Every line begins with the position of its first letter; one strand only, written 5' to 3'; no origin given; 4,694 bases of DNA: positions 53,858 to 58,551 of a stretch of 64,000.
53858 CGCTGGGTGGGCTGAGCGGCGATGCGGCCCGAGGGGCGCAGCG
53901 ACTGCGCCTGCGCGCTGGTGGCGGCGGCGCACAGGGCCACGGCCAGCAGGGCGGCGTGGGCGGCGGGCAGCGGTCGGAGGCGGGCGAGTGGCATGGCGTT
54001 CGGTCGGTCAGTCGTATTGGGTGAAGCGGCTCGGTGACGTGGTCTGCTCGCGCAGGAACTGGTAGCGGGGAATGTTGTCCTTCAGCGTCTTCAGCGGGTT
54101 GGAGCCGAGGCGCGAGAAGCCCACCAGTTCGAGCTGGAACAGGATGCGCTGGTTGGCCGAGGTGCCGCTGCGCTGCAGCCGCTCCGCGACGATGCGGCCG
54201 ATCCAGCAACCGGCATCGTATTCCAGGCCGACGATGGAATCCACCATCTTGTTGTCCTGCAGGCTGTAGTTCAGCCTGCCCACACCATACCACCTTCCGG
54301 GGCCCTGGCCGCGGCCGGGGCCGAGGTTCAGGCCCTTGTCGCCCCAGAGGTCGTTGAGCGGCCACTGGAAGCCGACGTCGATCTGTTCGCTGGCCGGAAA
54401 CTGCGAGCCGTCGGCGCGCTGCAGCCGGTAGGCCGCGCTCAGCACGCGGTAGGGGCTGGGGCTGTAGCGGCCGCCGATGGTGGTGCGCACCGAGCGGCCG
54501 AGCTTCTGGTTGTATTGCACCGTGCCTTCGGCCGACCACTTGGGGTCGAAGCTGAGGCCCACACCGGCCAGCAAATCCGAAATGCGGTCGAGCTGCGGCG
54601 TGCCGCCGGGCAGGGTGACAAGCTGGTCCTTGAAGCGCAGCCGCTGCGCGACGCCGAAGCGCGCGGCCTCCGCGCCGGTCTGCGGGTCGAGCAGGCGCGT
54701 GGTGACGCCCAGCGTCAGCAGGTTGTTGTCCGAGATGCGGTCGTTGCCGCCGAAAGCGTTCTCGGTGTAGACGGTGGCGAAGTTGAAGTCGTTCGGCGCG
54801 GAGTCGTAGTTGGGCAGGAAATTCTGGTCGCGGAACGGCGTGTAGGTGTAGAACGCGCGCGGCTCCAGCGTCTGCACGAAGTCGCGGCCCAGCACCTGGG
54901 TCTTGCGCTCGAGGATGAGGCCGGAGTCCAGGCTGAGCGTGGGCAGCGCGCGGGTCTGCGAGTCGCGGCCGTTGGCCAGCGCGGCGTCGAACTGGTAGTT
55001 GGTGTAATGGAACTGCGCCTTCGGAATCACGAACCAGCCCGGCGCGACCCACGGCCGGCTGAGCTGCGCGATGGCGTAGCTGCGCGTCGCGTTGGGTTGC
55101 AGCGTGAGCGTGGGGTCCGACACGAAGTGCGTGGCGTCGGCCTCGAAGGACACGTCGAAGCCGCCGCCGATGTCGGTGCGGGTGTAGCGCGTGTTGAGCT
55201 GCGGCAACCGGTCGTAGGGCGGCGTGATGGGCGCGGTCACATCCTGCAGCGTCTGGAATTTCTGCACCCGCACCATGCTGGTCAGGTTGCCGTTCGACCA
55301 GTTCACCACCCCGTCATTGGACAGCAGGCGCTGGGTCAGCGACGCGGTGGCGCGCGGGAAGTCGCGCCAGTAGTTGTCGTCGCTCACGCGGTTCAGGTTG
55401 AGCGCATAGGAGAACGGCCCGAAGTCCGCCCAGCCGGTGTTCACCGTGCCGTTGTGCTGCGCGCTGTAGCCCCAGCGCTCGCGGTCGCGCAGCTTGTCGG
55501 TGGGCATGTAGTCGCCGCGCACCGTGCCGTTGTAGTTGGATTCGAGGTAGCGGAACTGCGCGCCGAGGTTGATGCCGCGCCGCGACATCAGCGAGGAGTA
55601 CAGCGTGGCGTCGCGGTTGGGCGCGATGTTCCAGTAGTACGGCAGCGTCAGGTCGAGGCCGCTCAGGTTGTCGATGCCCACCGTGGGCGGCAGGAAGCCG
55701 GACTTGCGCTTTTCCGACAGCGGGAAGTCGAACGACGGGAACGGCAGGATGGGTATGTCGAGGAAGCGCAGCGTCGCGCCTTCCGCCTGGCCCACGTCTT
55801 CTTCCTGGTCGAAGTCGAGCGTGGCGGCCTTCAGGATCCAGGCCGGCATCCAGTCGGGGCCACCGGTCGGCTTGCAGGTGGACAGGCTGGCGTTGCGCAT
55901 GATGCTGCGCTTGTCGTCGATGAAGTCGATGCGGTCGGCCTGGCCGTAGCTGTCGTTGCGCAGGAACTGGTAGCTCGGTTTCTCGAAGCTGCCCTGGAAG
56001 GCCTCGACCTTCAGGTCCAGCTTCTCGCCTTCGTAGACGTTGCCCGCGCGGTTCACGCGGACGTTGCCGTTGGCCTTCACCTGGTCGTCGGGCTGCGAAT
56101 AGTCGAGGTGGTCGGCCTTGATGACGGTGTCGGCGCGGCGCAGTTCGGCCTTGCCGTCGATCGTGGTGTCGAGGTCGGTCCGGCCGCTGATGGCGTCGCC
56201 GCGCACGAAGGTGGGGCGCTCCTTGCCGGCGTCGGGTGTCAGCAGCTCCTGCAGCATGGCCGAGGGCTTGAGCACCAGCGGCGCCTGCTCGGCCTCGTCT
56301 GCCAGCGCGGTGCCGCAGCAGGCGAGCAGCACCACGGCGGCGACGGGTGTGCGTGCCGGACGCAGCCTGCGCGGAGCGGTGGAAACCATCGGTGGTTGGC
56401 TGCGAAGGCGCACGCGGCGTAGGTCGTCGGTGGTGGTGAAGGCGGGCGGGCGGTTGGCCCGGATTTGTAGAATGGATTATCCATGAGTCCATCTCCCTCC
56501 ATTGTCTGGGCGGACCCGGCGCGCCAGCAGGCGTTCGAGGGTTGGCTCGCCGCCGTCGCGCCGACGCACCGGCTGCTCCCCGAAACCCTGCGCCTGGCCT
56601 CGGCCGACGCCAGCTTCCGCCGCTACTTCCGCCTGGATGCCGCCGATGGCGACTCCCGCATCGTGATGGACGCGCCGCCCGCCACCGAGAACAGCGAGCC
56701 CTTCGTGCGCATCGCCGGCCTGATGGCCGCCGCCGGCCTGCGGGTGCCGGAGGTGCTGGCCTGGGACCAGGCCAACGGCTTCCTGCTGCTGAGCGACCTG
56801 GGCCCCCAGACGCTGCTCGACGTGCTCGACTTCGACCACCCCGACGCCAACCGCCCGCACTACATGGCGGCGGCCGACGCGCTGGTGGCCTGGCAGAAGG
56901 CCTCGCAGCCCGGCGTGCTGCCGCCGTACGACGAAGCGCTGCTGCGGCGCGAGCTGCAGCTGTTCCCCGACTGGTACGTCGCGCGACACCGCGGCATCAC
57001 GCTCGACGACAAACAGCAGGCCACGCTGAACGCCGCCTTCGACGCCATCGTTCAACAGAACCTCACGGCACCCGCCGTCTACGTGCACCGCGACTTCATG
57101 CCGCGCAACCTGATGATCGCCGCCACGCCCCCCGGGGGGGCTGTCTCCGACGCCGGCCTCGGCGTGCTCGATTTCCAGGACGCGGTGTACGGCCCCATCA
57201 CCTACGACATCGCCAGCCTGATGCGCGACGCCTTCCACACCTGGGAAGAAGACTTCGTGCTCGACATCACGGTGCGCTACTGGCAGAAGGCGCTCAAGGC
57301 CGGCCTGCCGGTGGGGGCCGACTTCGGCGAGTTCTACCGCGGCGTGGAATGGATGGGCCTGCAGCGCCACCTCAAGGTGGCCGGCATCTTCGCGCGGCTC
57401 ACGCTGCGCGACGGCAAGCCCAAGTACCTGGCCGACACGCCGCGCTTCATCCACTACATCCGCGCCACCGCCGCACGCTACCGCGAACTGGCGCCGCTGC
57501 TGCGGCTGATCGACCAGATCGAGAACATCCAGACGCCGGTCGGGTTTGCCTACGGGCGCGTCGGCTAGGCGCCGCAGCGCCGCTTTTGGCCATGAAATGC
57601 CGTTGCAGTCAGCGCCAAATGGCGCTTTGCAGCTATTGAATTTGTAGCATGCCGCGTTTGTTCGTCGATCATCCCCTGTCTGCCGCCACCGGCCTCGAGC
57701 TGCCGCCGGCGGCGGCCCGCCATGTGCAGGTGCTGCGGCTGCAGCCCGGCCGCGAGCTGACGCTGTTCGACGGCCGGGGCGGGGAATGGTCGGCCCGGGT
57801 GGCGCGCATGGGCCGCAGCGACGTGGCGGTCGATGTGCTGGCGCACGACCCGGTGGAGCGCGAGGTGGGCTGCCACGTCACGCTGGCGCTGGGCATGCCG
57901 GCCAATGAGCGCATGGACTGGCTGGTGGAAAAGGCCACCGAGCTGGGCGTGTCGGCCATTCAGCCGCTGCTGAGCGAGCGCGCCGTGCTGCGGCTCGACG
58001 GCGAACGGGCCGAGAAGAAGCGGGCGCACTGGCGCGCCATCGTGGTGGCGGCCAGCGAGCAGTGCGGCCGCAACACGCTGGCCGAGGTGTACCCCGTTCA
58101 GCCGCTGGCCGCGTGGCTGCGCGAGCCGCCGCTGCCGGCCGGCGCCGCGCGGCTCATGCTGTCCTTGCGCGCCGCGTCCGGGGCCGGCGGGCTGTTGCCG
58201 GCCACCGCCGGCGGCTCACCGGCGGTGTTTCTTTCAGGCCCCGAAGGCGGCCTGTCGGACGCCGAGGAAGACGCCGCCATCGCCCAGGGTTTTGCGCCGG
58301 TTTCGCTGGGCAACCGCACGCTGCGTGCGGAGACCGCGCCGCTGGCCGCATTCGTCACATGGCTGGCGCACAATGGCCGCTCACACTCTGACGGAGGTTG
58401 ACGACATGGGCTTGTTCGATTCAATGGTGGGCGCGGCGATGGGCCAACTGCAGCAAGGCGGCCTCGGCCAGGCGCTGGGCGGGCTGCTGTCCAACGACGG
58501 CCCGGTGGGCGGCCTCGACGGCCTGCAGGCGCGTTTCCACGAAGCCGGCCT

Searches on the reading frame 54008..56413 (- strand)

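Call 104: search_protein_families(library=pfam, proteins=[window:54008-56413:-], max_evalue=0.00001)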
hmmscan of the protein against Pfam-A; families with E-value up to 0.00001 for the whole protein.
window:54008-56413:- (801 aa): 2 families
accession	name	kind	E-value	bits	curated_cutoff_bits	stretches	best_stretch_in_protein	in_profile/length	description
PF04453.20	LptD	-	1e-89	302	22.4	1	312-690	2-384/384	LPS transport system D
PF19838.5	LptD_2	-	6.7e-09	35.4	22.5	1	213-320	6-116/464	LptD protein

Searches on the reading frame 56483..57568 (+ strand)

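Call 104: search_protein_families(library=pfam, proteins=[window:56483-57568:+], max_evalue=0.00001)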
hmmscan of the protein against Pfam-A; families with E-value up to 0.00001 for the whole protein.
window:56483-57568:+ (361 aa): 1 family
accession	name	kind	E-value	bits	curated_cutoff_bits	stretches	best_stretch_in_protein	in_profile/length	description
PF01636.29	APH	-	2.1e-33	116.5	23.2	1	36-268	2-230/239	Phosphotransferase enzyme family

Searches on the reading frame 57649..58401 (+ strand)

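Call 104: search_protein_families(library=pfam, proteins=[window:57649-58401:+], max_evalue=0.00001)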
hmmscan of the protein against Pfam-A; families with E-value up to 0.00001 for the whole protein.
window:57649-58401:+ (250 aa): 2 families
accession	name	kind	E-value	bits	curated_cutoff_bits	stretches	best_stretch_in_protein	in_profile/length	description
PF04452.19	Methyltrans_RNA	-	3.3e-43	147.6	23.9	1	75-235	5-161/165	RNA methyltransferase domain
PF20260.4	PUA_4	-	6.7e-10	39.3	23.9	1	21-63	4-47/48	RNA methyltransferase PUA domain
